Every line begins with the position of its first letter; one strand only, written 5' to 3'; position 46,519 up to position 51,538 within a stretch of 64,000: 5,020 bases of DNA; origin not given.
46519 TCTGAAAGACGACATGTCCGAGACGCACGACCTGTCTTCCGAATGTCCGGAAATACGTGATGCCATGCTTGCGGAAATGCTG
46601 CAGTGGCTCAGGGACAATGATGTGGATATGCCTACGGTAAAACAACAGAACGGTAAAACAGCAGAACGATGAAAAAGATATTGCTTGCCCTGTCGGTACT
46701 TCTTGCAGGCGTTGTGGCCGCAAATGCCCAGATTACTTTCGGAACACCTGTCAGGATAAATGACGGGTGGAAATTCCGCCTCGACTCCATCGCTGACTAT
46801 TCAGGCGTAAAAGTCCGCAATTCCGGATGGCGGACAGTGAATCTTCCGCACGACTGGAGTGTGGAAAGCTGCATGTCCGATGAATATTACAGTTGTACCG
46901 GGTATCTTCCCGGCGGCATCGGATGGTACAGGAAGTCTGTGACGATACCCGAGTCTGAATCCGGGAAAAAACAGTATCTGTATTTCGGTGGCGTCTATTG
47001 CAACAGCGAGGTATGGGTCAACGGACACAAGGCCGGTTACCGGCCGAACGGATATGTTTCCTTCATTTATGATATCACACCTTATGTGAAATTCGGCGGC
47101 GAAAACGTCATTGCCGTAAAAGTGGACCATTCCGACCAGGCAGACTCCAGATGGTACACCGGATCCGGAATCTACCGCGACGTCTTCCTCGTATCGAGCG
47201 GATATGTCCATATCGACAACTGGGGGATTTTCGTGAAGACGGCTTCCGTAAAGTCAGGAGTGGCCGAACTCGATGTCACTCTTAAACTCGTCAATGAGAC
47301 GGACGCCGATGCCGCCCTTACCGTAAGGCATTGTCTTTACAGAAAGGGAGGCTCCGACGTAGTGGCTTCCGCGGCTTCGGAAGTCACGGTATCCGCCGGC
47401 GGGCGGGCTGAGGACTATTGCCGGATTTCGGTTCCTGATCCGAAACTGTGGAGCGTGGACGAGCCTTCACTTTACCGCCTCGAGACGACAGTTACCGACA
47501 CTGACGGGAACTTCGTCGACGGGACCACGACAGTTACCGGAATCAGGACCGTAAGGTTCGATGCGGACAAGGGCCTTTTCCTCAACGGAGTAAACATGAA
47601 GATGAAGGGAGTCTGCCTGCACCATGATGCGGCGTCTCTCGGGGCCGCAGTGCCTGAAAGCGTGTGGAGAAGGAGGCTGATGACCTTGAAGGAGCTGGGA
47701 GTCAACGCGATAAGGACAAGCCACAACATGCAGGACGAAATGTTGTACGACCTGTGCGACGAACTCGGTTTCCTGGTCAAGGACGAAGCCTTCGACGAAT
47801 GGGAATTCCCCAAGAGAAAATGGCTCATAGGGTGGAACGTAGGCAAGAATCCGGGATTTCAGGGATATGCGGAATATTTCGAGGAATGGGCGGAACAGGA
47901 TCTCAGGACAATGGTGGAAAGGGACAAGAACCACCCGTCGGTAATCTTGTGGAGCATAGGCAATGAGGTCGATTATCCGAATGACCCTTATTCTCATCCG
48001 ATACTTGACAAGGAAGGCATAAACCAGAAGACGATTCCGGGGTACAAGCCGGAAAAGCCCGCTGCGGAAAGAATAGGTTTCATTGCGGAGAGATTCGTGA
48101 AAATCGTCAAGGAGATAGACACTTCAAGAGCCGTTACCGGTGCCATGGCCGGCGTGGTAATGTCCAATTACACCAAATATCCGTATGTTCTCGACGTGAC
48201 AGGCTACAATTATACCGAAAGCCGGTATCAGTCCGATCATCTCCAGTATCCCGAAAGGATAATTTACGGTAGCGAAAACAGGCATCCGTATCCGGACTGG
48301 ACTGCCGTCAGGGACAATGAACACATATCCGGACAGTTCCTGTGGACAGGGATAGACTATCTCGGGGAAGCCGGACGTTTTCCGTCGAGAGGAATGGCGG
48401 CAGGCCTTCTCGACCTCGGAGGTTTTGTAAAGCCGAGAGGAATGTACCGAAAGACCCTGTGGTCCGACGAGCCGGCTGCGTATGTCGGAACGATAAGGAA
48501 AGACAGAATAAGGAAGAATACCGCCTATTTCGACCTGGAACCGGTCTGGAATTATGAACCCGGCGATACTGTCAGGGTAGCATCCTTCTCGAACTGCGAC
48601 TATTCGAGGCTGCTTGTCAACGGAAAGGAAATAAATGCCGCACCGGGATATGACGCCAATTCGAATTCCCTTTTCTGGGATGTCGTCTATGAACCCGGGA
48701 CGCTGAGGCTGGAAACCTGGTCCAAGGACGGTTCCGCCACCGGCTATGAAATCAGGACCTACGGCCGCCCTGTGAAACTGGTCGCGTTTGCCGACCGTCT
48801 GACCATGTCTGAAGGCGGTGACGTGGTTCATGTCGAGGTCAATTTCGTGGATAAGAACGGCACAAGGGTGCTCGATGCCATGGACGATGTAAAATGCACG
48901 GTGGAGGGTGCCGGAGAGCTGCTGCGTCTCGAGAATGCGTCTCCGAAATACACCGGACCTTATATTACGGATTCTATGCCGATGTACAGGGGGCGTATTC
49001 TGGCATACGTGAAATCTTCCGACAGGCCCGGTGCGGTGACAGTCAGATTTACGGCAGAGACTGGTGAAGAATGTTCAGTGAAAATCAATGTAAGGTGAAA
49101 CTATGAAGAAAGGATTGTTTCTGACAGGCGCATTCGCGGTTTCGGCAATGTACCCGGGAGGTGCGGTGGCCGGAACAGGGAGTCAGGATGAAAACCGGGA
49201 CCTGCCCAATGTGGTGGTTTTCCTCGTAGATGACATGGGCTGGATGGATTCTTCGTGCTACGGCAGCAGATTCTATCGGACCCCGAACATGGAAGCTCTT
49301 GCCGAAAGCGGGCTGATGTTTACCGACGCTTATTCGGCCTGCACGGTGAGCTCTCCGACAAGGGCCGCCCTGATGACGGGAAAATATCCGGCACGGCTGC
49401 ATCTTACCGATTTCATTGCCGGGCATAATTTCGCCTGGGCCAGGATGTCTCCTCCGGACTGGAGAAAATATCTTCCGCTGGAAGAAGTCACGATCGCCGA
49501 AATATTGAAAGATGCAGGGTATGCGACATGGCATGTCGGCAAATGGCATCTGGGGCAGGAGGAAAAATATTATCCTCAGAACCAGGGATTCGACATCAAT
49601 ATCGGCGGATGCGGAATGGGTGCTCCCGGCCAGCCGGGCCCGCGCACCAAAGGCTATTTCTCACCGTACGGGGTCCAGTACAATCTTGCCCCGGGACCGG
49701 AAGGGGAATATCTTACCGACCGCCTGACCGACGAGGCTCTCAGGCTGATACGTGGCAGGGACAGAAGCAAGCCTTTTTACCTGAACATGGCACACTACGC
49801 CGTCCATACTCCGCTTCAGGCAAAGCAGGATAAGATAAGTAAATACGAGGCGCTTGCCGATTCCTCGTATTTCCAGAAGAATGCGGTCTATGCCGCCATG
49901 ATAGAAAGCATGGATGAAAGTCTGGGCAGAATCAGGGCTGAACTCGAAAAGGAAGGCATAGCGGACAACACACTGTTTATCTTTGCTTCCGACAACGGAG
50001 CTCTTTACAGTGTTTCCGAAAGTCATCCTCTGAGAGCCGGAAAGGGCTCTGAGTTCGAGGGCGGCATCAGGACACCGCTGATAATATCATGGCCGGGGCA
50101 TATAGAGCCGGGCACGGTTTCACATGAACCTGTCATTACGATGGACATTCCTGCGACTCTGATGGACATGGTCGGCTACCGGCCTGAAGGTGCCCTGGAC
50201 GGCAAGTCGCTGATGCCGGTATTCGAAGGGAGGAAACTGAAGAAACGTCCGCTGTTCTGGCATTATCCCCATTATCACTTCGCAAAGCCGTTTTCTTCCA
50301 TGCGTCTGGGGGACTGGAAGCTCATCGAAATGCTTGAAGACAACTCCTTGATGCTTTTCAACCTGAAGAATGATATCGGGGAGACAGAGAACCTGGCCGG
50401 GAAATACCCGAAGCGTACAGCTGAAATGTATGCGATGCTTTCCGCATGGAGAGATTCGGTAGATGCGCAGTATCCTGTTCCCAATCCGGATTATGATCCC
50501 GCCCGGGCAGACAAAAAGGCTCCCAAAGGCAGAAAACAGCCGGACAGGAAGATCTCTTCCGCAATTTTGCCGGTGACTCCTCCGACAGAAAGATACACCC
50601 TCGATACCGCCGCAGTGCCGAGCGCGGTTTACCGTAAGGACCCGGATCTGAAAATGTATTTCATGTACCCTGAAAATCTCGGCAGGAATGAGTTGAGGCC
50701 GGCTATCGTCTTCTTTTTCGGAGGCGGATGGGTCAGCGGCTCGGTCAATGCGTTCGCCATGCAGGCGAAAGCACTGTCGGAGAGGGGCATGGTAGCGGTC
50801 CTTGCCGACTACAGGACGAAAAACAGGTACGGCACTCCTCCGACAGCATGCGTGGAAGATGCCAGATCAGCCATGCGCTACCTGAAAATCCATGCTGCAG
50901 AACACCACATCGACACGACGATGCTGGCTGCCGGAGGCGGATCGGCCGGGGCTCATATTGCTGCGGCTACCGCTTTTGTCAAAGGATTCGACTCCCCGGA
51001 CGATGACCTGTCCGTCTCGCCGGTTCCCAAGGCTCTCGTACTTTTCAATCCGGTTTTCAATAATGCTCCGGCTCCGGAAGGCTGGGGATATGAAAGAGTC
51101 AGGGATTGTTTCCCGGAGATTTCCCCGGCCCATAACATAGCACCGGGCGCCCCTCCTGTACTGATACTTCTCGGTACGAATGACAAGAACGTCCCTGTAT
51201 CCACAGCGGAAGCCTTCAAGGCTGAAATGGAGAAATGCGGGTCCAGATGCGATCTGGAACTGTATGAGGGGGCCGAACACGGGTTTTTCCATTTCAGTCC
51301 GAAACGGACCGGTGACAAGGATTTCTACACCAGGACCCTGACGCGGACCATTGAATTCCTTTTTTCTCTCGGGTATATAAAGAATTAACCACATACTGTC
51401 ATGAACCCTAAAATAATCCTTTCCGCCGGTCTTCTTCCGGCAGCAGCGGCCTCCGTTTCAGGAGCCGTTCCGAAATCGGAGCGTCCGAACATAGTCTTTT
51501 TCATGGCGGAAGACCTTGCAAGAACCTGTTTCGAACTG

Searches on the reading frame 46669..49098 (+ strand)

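Call 5: search_protein_families(library=pfam, proteins=[window:46669-49098:+])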
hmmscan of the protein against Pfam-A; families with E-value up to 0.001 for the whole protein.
window:46669-49098:+ (809 aa): 6 families
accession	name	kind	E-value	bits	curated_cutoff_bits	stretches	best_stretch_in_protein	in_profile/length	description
PF02837.24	Glyco_hydro_2_N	-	8.2e-28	97.9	28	1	31-176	5-167/169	Glycosyl hydrolases family 2, sugar binding domain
PF02836.23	Glyco_hydro_2_C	-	8.7e-25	87.9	21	1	300-436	5-138/302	Glycosyl hydrolases family 2, TIM barrel domain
PF18565.7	Glyco_hydro2_C5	-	1.3e-21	76.8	32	1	709-804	6-102/103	Glycoside hydrolase family 2 C-terminal domain 5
PF00703.27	Glyco_hydro_2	-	3.4e-17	63.6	23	1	180-293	1-109/109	Glycosyl hydrolases family 2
PF16355.11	DUF4982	-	1e-10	41.9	23.9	1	632-690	1-59/61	Domain of unknown function (DUF4982)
PF22666.2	Glyco_hydro_2_N2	-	6.3e-08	33.3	27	1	86-155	51-120/167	Glycosyl hydrolase 2 galactose-binding domain-like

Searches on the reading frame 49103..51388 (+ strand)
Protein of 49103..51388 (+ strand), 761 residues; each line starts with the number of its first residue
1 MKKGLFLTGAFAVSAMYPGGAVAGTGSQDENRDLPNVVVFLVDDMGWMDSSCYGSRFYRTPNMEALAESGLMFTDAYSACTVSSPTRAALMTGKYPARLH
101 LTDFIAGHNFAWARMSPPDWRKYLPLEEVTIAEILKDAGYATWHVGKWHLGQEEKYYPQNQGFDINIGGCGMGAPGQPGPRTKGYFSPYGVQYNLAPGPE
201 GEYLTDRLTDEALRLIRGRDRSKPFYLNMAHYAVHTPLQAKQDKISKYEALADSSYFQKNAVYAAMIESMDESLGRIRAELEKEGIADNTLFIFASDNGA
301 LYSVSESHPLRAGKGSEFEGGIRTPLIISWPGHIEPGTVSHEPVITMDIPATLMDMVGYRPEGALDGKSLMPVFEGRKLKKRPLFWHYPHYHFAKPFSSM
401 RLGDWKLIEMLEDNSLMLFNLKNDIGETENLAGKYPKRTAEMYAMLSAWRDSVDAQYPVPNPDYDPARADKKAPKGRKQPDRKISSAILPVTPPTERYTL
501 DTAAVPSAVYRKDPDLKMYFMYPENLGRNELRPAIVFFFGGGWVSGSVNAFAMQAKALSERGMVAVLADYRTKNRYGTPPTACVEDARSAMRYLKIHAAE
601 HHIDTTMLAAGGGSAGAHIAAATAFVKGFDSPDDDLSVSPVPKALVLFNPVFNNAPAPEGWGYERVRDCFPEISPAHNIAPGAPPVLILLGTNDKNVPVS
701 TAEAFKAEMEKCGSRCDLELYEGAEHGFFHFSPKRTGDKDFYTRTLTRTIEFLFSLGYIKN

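Call 14: search_protein_families(library=pfam, proteins=[window:49103-51388:+])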
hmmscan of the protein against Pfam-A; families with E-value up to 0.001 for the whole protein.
window:49103-51388:+ (761 aa): 8 families
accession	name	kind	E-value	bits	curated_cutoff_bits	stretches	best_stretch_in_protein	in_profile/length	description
PF00884.28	Sulfatase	-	1e-58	199.5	25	1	35-359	1-301/301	Sulfatase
PF20434.5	BD-FAE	-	1.4e-23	83.9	26.8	1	530-629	12-112/215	BD-FAE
PF07859.19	Abhydrolase_3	-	3.7e-18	66.5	25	1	535-729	1-209/210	alpha/beta hydrolase fold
PF16347.10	SGSH_C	-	5.9e-17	62.7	29.3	1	318-434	12-134/154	N-sulphoglucosamine sulphohydrolase, C-terminal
PF00326.27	Peptidase_S9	-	7.6e-11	42.3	22.6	1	551-729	3-190/213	Prolyl oligopeptidase family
PF01663.27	Phosphodiest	-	5.4e-08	33.2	23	1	37-300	1-221/342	Type I phosphodiesterase / nucleotide pyrophosphatase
PF01738.24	DLH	-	2.4e-07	31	21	1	677-753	137-213/217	Dienelactone hydrolase family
PF12146.15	Hydrolase_4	-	0.00043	20.1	27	0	685-729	193-235/239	Serine aminopeptidase, S33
